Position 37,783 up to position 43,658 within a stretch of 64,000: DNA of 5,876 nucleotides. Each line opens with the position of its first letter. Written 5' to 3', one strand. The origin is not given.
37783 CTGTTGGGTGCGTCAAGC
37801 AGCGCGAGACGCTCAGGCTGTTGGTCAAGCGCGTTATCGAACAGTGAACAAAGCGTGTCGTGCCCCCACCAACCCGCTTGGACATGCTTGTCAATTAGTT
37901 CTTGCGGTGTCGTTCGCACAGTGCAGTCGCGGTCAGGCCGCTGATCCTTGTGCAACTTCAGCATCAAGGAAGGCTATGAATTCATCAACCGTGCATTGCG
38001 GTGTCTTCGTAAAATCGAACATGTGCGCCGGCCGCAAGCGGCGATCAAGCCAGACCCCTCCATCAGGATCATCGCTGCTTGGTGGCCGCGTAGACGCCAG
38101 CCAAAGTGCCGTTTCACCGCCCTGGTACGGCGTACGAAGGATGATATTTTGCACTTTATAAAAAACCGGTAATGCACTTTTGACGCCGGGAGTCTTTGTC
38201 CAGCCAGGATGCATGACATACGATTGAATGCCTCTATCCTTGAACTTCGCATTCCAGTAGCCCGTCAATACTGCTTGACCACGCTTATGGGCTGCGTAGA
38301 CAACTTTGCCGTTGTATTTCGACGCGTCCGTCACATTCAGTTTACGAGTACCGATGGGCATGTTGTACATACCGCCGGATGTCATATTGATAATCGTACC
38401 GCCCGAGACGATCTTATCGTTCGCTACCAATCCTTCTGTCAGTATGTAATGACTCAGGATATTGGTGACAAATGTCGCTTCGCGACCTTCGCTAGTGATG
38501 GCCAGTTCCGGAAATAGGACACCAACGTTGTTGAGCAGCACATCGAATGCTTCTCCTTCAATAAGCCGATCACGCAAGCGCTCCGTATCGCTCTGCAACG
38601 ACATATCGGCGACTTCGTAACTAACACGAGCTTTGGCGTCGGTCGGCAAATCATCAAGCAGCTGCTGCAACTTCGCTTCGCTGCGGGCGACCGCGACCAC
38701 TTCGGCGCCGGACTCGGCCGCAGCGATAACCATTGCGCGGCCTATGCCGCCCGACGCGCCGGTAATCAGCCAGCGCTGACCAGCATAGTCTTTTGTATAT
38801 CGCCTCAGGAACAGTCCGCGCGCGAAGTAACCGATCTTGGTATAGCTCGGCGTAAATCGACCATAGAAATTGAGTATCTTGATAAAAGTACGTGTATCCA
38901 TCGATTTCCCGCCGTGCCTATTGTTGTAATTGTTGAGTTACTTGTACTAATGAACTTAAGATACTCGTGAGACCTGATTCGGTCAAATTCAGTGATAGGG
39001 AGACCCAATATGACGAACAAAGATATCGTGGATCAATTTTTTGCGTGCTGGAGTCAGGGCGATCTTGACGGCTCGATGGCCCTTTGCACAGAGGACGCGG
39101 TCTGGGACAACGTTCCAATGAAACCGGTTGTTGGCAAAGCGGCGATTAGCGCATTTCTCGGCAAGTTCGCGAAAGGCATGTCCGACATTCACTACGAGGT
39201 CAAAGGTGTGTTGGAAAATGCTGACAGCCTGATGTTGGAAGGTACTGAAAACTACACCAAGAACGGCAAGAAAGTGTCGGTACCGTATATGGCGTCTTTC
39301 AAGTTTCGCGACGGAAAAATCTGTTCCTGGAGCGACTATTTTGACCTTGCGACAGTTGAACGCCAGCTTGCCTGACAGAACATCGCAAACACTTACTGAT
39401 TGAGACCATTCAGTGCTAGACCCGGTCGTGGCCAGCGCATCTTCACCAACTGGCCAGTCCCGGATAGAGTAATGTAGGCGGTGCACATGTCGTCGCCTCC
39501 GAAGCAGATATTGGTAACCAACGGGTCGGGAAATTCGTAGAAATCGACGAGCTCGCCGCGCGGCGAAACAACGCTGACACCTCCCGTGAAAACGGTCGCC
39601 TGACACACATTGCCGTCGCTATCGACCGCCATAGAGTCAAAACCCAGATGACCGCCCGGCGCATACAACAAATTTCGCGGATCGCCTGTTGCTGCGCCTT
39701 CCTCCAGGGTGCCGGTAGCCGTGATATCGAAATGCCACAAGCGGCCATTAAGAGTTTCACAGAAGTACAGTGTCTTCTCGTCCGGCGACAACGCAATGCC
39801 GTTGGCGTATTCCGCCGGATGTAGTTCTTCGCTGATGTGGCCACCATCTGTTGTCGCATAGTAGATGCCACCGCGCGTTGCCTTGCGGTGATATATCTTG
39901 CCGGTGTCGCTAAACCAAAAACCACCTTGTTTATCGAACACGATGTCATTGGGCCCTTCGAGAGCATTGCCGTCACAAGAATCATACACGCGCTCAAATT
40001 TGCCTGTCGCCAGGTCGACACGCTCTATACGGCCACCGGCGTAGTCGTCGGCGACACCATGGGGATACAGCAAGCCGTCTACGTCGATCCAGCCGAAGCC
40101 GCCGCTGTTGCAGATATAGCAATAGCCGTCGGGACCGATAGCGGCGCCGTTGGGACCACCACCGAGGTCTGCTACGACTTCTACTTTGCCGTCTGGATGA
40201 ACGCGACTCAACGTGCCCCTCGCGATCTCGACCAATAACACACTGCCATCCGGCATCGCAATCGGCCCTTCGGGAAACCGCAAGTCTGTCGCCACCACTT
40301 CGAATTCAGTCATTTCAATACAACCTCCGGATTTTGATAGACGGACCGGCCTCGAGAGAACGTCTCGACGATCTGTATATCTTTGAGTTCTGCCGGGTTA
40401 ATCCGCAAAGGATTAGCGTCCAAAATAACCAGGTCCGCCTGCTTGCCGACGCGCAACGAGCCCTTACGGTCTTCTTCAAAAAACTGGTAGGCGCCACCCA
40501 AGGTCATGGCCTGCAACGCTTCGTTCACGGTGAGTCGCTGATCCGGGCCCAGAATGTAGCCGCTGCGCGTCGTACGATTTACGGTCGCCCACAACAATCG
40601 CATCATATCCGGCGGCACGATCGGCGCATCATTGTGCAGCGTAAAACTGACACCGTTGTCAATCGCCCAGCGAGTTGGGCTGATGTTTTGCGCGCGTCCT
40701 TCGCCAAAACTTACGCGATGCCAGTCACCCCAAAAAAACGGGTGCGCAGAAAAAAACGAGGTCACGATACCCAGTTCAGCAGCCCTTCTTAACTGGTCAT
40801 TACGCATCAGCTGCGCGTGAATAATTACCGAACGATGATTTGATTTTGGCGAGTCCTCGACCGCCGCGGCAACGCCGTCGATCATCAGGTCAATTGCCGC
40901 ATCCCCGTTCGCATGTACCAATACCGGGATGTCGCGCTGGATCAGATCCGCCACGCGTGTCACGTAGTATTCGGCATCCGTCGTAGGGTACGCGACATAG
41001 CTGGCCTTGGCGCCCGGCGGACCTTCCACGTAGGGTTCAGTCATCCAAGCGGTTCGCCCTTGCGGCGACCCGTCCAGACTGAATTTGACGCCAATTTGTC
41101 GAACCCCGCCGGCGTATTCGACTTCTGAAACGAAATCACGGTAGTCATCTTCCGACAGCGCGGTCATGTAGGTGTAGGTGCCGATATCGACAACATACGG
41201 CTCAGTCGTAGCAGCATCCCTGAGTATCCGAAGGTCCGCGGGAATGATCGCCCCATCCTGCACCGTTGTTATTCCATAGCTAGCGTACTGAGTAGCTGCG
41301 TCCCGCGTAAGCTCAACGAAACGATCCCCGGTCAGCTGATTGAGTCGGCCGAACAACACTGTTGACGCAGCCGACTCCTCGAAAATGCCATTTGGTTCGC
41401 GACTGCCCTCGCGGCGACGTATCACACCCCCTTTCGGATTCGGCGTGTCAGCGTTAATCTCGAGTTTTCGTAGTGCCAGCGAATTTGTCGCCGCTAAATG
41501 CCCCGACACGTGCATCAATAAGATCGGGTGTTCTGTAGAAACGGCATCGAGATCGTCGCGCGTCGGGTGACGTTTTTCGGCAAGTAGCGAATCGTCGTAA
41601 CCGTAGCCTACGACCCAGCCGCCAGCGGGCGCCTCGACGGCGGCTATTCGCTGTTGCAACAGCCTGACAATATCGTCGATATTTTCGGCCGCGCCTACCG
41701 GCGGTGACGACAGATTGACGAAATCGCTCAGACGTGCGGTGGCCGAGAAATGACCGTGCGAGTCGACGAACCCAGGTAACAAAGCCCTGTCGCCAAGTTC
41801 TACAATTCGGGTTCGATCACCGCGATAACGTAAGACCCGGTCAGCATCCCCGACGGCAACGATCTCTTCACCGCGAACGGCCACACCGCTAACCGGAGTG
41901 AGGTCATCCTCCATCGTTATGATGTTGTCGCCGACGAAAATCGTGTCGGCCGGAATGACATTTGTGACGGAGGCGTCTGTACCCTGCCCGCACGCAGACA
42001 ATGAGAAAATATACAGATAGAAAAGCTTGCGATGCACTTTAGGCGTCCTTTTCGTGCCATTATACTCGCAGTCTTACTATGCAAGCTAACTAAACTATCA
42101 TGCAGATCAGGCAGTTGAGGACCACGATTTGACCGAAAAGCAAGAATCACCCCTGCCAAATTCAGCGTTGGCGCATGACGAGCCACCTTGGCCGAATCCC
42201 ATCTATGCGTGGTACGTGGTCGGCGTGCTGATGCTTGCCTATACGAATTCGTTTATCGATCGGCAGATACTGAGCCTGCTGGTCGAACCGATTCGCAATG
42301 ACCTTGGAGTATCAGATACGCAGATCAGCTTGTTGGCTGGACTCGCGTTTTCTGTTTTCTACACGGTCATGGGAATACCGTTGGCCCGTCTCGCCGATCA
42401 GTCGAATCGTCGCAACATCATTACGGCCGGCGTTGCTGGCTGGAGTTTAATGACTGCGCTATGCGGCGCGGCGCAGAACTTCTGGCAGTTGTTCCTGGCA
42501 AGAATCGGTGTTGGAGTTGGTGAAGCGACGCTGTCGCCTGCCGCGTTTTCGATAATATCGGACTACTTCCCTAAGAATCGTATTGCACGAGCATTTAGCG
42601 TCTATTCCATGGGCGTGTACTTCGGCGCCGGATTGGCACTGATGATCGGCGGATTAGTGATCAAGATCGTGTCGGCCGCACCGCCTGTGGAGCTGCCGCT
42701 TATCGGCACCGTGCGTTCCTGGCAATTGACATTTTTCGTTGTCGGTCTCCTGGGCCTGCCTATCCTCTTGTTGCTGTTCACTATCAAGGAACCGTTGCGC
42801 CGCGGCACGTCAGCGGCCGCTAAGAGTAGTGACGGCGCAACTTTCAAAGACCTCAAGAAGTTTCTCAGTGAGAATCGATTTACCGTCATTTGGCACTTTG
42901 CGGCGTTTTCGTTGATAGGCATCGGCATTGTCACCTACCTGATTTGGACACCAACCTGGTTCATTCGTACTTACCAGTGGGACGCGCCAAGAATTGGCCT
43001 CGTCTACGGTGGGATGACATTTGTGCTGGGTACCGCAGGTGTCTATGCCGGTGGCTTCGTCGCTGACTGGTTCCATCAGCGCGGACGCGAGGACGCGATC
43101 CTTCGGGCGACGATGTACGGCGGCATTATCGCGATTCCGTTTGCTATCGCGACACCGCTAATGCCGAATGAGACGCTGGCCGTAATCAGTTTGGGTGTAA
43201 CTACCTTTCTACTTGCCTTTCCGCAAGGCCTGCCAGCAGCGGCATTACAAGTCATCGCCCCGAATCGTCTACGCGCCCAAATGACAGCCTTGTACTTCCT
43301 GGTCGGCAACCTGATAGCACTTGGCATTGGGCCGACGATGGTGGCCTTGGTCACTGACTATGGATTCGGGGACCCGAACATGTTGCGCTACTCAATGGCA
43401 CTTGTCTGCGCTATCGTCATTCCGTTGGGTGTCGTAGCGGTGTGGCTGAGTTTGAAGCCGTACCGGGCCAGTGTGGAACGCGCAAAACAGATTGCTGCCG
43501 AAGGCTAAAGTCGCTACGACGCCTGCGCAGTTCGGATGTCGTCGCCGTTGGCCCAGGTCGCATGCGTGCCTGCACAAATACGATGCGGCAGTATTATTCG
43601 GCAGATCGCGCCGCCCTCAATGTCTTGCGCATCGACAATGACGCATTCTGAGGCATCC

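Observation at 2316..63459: One 17-bp operator-like motif (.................) precedes essentially every transcription unit across ~56 kb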

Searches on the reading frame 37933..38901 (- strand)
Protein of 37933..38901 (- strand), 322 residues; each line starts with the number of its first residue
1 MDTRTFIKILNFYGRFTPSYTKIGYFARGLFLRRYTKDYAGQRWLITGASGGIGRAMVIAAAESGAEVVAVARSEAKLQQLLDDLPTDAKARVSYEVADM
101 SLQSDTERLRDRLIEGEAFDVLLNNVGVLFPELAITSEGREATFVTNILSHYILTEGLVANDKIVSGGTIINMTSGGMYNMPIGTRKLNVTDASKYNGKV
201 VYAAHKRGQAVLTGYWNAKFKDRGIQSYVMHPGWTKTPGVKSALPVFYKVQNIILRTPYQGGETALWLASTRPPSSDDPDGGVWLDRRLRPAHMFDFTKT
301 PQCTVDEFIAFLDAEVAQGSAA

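Call 8: search_protein_families(library=pfam, proteins=[window:37933-38901:-])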
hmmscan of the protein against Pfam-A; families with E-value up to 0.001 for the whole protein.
window:37933-38901:- (322 aa): 6 families
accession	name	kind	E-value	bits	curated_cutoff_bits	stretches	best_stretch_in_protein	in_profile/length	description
PF00106.31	adh_short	-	7.8e-23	81.4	26.6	1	45-242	4-189/195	short chain dehydrogenase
PF13561.12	adh_short_C2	-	9.7e-15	55.2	27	1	48-244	1-185/236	Enoyl-(Acyl carrier protein) reductase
PF01370.27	Epimerase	-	1.2e-06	28.6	20.9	1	44-221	1-161/240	NAD dependent epimerase/dehydratase family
PF13460.12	NAD_binding_10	-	0.00011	22.6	27.2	1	48-83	1-37/184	NAD(P)H-binding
PF08659.16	KR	-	0.00019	21.8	22.6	1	44-113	3-75/180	KR domain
PF00107.32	ADH_zinc_N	-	0.00077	19.9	31.8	0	52-127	1-67/129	Zinc-binding dehydrogenase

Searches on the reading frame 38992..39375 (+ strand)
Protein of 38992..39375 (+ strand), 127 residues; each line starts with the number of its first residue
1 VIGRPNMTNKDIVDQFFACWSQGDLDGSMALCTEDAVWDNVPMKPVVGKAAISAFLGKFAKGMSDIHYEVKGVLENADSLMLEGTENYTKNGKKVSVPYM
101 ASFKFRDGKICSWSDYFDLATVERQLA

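Call 8: search_protein_families(library=pfam, proteins=[window:38992-39375:+])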
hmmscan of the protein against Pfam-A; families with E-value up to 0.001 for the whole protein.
window:38992-39375:+ (127 aa): 4 families
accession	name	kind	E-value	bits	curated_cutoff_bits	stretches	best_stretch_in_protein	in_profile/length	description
PF12680.13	SnoaL_2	-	7.9e-22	78.2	27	1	13-113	1-102/102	SnoaL-like domain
PF07366.18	SnoaL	-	5.1e-15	55.8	28.4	1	11-126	2-126/126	SnoaL-like polyketide cyclase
PF07858.18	LEH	-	8.1e-10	39.5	24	1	9-125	3-119/122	Limonene-1,2-epoxide hydrolase catalytic domain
PF14534.12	DUF4440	-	0.00016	22.5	25.2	1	12-108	4-103/107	Domain of unknown function (DUF4440)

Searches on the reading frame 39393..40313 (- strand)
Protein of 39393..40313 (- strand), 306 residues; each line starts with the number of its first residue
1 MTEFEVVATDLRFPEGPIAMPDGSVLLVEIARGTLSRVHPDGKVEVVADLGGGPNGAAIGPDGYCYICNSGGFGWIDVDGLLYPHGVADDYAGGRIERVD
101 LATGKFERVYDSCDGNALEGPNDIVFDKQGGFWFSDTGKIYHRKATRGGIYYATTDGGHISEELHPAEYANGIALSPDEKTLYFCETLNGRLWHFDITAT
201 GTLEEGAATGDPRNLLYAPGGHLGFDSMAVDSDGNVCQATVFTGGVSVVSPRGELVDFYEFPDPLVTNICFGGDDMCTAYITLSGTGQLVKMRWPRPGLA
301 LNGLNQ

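Call 9: search_protein_families(library=pfam, proteins=[window:39393-40313:-])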
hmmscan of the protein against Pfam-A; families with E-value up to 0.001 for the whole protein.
window:39393-40313:- (306 aa): 3 families
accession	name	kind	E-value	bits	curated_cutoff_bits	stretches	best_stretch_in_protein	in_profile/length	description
PF08450.18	SGL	-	2.4e-50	171.9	26.3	1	13-283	1-244/246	SMP-30/Gluconolactonase/LRE-like region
PF03088.22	Str_synth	-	7.3e-05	23.3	25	0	168-192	57-81/89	Strictosidine synthase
PF24684.1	Vgb_lyase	-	0.00051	19.4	50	0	8-63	177-234/290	Virginiamycin B lyase family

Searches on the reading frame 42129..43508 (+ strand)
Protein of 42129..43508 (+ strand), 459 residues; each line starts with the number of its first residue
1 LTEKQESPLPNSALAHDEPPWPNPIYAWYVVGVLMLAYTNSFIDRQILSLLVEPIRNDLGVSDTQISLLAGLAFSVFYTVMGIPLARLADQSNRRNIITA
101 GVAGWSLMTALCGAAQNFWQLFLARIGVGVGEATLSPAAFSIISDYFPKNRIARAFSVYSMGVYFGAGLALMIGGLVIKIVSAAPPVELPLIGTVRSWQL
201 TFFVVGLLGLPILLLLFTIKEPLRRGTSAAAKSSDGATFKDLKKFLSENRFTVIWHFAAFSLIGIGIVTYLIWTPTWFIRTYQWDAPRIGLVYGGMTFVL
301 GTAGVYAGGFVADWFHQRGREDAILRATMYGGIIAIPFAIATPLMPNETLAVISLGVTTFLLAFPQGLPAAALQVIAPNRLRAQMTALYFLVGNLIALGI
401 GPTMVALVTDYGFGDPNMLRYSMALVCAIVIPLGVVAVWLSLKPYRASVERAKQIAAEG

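Call 9: search_protein_families(library=pfam, proteins=[window:42129-43508:+])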
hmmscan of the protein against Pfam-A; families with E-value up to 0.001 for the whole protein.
window:42129-43508:+ (459 aa): 3 families
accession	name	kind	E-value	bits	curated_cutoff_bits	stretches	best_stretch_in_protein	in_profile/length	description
PF07690.21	MFS_1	-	2.9e-45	155.1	33.4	1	34-402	1-347/347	Major Facilitator Superfamily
PF03137.26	OATP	-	2.1e-06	26.8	25.8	1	118-338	132-378/545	Organic Anion Transporter Polypeptide (OATP) family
PF00083.30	Sugar_tr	-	4.2e-05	23.1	22.3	1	73-221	54-193/452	Sugar (and other) transporter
